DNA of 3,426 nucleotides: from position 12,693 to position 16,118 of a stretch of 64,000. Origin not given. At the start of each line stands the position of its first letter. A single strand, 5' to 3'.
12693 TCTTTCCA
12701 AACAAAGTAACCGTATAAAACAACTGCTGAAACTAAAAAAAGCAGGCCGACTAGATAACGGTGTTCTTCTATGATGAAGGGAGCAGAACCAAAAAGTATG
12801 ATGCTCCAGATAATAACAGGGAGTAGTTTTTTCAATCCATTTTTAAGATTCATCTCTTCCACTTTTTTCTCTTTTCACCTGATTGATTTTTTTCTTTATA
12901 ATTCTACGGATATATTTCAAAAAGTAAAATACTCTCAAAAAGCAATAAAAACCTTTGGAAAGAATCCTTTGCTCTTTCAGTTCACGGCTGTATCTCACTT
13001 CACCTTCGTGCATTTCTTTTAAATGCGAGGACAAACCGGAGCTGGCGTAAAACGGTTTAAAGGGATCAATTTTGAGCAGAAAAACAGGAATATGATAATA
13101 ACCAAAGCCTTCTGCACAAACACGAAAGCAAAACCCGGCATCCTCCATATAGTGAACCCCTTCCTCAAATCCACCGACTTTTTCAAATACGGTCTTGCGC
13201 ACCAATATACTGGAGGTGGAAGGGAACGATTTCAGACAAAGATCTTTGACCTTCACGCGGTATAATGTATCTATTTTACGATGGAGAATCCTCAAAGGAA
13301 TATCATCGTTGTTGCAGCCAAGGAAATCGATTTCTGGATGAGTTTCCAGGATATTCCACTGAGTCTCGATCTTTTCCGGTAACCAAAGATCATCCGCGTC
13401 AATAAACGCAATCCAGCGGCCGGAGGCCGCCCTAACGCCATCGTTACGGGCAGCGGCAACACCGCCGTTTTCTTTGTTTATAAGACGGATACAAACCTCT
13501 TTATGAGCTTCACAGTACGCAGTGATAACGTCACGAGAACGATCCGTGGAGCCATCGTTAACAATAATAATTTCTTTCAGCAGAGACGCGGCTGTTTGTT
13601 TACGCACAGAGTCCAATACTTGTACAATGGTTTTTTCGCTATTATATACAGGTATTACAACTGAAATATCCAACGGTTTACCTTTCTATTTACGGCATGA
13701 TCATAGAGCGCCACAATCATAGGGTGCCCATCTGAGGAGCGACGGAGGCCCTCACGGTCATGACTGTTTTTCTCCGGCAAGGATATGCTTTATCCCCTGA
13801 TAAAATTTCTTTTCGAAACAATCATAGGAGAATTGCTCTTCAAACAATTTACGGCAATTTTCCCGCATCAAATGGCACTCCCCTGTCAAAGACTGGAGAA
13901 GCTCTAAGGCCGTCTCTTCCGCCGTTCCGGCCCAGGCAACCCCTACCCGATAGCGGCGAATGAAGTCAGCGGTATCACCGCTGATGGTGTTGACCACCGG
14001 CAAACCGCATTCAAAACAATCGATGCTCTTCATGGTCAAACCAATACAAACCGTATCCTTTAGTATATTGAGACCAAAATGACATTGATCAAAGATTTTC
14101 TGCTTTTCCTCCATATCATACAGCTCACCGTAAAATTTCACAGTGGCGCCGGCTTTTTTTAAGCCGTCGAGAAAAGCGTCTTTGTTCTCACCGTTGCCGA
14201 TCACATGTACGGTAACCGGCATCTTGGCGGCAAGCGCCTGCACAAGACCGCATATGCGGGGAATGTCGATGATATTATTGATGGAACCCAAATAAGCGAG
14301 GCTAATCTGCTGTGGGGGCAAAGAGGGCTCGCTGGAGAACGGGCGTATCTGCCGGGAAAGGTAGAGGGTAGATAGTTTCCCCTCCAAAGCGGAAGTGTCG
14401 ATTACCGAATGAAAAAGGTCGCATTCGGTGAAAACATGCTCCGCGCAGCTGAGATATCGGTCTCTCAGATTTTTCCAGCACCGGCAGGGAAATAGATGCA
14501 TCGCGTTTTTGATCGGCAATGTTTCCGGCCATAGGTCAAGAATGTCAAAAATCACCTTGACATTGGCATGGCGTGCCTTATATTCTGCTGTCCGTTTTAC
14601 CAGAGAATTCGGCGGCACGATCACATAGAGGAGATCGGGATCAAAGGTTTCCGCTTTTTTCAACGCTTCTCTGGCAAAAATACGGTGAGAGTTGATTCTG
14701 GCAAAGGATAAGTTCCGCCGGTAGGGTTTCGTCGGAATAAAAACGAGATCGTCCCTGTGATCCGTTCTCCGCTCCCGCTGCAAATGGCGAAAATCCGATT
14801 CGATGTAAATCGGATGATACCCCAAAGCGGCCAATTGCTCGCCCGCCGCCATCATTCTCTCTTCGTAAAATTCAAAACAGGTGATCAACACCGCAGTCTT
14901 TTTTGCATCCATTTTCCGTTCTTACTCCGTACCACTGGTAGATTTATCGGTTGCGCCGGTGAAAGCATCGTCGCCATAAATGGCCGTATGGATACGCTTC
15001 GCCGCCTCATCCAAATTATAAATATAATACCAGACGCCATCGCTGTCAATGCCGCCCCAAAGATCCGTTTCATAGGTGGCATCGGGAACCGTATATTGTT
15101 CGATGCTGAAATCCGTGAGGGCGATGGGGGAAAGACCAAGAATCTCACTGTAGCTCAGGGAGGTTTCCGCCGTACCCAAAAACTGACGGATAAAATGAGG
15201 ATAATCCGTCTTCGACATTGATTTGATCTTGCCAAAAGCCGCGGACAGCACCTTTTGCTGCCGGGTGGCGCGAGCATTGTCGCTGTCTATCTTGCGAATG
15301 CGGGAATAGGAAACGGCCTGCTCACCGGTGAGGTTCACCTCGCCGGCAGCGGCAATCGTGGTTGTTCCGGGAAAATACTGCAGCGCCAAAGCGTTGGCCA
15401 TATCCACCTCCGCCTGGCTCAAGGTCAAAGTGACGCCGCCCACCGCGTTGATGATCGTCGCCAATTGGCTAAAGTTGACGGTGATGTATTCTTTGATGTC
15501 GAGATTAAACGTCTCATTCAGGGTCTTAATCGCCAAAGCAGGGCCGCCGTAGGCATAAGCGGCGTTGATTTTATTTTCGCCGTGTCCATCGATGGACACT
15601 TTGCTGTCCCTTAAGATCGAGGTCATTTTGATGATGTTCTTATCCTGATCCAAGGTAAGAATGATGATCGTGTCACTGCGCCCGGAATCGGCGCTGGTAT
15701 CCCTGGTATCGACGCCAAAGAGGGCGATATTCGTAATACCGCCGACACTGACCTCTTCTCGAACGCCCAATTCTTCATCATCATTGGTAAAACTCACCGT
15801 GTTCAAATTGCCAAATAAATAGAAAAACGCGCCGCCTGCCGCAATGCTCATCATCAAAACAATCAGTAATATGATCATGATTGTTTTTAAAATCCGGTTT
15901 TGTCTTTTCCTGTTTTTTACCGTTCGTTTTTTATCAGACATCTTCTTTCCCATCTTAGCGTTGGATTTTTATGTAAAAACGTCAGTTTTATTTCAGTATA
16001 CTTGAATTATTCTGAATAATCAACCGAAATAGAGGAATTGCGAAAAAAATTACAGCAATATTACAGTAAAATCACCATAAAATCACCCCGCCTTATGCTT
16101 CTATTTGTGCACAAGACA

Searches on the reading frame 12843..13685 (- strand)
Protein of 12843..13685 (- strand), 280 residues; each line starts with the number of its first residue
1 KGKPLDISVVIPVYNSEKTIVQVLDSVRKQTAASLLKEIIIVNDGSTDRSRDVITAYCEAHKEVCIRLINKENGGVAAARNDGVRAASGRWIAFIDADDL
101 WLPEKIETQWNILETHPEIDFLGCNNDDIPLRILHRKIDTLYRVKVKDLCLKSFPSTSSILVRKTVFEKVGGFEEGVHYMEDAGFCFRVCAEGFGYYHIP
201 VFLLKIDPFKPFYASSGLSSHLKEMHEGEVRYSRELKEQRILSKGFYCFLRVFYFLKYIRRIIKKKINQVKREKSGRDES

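Call 23: search_protein_families(library=pfam, proteins=[window:12843-13685:-], max_evalue=0.001)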
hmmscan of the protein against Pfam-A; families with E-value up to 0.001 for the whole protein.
window:12843-13685:- (280 aa): 5 families
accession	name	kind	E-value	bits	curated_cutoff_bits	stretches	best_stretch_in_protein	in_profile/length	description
PF00535.33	Glycos_transf_2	-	4.8e-35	121.4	23.3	1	8-170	1-167/168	Glycosyl transferase family 2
PF10111.15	Glyco_tranf_2_2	-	6.5e-23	82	27.3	2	8-113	1-106/276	Glycosyltransferase like family 2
PF13641.12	Glyco_tranf_2_3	-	9e-14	52.5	27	1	7-197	3-202/230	Glycosyltransferase like family 2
PF13632.12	Glyco_trans_2_3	-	0.00054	20.3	27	0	91-200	1-117/198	Glycosyl transferase family group 2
PF13704.12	Glyco_tranf_2_4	-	0.00081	20.3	27.5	0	36-100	19-83/98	Glycosyl transferase family 2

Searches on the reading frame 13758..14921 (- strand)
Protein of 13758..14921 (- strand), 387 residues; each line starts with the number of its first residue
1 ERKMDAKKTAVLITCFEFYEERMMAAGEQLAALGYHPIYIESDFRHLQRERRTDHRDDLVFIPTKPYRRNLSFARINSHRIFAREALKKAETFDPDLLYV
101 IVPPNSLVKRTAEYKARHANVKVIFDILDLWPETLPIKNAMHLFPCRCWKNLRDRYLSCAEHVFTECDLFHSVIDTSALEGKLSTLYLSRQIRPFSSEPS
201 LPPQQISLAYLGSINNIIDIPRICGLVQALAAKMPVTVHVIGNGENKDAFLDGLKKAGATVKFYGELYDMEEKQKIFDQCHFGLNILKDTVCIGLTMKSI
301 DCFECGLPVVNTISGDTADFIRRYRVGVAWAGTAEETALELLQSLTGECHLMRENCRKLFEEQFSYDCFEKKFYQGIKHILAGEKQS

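Call 23: search_protein_families(library=pfam, proteins=[window:13758-14921:-], max_evalue=0.001)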
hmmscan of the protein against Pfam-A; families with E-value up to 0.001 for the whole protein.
window:13758-14921:- (387 aa): 1 family
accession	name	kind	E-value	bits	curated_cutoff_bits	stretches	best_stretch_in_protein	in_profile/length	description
PF13692.12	Glyco_trans_1_4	-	3.4e-06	27.8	27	1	225-341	22-136/142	Glycosyl transferases group 1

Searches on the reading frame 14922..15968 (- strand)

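Call 47: search_protein_families(library=pfam, proteins=[window:14922-15968:-], max_evalue=0.0001)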
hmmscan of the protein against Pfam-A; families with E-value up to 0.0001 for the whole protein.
window:14922-15968:- (348 aa): 1 family
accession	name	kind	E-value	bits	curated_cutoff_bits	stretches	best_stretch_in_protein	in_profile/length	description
PF03816.19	LytR_cpsA_psr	-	1.3e-37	129.7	24.6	1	97-249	1-149/150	LytR_cpsA_psr family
